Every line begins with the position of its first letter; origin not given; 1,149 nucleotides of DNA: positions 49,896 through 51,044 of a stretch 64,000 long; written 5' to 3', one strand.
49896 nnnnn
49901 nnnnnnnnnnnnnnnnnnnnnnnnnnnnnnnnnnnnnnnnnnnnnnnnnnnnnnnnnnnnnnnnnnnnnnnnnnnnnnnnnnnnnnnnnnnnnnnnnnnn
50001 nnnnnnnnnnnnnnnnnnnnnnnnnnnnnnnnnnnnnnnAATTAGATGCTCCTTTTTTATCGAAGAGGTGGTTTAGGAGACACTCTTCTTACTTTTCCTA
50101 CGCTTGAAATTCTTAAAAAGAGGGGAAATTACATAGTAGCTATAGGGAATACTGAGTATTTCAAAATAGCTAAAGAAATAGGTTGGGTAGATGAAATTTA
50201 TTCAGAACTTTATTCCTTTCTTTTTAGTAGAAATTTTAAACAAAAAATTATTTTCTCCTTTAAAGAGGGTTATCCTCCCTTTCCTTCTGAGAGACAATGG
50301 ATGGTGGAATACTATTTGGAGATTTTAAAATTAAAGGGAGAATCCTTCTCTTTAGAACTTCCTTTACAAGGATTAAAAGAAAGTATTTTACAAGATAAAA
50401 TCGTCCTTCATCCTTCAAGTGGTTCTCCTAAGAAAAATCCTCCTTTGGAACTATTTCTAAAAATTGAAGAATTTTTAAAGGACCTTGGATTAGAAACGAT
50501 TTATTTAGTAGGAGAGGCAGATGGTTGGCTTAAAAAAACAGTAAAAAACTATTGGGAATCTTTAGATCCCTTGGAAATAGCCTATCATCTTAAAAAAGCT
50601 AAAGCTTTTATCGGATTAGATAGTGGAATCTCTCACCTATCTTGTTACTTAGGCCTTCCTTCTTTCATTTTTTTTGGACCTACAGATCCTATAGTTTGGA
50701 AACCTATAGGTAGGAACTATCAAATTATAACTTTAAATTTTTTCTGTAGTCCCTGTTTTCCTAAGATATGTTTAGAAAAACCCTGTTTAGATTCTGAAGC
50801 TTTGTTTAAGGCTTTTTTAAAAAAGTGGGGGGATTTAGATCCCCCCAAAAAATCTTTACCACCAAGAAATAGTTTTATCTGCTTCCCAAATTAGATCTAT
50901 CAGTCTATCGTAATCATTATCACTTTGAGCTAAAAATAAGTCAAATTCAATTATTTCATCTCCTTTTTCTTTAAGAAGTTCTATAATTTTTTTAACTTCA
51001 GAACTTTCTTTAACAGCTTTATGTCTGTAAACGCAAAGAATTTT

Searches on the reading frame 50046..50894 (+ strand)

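Call 75: search_protein_families(library=pfam, proteins=[window:50046-50894:+], max_evalue=0.00001)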
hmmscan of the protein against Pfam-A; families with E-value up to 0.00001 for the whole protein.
window:50046-50894:+ (282 aa): 1 family
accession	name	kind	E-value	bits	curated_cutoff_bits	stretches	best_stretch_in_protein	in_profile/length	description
PF01075.23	Glyco_transf_9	-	8.5e-14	51.9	22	1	118-246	107-245/247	Glycosyltransferase family 9 (heptosyltransferase)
